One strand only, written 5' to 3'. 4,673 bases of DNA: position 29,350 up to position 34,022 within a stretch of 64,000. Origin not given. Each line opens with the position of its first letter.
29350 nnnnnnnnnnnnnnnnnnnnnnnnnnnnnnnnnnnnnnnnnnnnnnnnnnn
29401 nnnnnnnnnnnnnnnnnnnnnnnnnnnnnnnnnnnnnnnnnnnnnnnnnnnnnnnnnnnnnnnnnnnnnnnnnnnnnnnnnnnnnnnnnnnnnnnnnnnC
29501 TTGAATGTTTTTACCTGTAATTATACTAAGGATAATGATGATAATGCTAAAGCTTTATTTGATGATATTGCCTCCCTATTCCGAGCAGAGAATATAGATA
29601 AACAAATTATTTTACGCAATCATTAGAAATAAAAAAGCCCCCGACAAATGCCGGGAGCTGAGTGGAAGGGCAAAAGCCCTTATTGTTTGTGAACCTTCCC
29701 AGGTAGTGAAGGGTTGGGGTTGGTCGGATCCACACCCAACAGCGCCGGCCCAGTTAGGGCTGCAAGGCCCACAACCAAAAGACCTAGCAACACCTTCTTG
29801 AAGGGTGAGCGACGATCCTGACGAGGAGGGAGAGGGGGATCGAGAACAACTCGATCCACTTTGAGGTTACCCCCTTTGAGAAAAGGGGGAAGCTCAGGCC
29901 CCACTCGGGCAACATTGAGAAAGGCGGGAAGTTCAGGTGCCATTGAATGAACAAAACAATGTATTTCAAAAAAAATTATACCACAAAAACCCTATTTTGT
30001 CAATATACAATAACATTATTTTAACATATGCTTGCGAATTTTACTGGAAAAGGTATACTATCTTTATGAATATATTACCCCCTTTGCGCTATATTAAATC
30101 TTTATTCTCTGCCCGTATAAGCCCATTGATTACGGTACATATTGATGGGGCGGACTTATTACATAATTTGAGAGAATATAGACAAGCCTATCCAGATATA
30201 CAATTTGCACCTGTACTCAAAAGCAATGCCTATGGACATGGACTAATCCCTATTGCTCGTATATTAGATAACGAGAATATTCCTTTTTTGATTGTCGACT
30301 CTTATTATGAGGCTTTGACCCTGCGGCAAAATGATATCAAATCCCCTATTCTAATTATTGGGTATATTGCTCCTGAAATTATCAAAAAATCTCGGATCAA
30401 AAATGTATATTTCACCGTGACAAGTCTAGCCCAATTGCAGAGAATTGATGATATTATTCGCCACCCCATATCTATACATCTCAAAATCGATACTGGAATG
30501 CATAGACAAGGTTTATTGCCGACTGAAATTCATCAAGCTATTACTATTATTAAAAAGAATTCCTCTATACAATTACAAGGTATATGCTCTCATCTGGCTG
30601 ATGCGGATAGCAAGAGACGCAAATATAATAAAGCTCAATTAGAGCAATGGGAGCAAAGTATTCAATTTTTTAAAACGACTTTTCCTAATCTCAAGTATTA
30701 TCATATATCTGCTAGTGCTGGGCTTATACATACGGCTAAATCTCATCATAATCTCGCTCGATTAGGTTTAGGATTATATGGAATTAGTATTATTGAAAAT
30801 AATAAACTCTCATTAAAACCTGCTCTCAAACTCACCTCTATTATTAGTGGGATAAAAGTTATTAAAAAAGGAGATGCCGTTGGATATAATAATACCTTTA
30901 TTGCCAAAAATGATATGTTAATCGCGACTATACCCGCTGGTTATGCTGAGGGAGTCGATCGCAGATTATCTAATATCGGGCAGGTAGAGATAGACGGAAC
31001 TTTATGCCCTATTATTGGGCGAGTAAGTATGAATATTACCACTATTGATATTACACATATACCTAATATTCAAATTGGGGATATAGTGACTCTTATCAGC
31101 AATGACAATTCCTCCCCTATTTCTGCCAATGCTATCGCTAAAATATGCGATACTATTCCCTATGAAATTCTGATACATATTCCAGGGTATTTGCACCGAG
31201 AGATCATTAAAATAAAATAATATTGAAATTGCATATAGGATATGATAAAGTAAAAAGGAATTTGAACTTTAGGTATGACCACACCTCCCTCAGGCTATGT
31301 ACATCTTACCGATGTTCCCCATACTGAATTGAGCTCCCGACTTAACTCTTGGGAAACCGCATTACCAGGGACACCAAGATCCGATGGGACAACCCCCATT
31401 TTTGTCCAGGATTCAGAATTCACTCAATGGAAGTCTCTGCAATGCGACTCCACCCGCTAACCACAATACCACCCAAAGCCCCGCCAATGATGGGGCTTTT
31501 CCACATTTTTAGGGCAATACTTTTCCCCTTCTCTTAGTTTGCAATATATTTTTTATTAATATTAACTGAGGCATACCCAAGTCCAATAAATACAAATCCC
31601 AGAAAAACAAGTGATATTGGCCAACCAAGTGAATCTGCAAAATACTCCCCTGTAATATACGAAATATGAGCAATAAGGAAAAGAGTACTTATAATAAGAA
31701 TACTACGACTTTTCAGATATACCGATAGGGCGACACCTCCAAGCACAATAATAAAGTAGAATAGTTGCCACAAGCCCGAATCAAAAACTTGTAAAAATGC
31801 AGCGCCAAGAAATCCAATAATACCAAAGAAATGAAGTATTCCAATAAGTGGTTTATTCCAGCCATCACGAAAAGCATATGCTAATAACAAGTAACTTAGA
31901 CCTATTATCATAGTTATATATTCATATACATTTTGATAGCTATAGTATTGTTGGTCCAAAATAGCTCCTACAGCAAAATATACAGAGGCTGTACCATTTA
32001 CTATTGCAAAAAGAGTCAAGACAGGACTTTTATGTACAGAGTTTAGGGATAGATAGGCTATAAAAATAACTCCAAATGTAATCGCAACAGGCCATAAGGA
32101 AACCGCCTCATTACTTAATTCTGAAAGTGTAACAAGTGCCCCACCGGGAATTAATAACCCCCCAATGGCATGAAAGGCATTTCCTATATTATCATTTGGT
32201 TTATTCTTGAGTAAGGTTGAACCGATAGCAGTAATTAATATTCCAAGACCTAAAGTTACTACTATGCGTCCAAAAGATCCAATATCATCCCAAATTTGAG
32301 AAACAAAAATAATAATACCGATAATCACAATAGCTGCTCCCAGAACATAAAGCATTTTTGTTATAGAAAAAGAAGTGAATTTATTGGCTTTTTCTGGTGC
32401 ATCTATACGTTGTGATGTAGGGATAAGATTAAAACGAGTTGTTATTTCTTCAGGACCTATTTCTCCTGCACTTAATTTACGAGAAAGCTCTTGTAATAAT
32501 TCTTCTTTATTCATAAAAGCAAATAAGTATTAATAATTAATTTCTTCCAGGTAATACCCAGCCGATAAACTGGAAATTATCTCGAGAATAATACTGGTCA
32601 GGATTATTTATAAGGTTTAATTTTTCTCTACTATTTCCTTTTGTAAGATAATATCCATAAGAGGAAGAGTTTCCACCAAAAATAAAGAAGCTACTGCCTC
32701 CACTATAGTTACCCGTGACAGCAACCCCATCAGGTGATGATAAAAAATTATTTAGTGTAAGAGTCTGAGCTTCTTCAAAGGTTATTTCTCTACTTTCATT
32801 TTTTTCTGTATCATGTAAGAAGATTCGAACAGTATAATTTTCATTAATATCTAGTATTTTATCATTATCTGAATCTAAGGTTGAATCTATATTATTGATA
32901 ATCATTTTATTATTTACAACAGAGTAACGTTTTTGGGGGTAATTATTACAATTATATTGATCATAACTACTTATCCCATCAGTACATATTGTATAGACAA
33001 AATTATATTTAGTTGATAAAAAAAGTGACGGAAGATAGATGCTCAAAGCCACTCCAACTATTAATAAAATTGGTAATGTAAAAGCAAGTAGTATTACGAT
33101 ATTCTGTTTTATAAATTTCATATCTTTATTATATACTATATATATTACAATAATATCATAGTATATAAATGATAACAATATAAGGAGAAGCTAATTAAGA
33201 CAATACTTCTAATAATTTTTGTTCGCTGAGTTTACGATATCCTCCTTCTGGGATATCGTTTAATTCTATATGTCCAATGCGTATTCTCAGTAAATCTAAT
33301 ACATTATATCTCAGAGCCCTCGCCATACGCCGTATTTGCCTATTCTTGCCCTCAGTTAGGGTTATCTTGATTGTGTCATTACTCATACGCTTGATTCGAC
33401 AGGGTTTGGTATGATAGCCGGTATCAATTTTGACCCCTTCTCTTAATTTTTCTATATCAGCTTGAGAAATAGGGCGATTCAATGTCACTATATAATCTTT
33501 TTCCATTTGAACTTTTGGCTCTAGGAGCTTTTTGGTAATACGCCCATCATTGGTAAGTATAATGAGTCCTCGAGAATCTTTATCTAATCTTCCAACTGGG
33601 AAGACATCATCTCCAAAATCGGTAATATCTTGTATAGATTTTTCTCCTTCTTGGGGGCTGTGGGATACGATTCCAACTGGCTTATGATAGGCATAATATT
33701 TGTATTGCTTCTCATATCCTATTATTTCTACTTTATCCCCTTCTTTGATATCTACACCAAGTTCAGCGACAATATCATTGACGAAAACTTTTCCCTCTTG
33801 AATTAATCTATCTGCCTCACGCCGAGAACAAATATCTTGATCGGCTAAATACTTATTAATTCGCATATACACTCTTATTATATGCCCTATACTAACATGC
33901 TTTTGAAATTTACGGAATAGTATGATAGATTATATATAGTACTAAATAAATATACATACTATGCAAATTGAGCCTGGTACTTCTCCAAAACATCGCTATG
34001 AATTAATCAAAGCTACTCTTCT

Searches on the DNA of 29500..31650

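Call 60: search_rna_families(source=window, start=29500, end=31650, threshold=evalue, max_evalue=1)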
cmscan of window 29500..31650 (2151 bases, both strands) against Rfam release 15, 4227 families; matches with E-value up to 1: 2.
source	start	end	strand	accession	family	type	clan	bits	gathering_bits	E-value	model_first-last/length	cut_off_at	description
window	29622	29720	-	RF00519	suhB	Gene; sRNA;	CL00108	23.3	41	0.06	1-77/77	no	Makes More Granules Regulator RNA (mmgR)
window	29629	29714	-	RF02837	anti-hemB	Gene; sRNA;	-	17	49.5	0.81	1-81/81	no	Burkholderia RNA 7 (anti-hemB)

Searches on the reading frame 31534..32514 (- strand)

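Call 35: search_protein_families(library=pfam, proteins=[window:31534-32514:-], max_evalue=0.001)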
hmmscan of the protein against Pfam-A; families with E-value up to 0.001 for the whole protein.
window:31534-32514:- (326 aa): 1 family
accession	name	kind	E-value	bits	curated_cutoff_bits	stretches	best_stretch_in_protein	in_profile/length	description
PF09925.14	DUF2157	-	1.1e-10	41.8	32.4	1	43-145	21-127/146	Predicted membrane protein (DUF2157)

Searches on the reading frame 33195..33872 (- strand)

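Call 35: search_protein_families(library=pfam, proteins=[window:33195-33872:-], max_evalue=0.001)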
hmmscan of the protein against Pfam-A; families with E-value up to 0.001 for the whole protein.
window:33195-33872:- (225 aa): 2 families
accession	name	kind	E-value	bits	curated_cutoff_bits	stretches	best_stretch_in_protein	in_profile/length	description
PF00849.27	PseudoU_synth_2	-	3.2e-20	73.3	26.8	1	59-185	2-151/152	RNA pseudouridylate synthase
PF01479.30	S4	-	2.8e-09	37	22.8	1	3-48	1-48/48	S4 domain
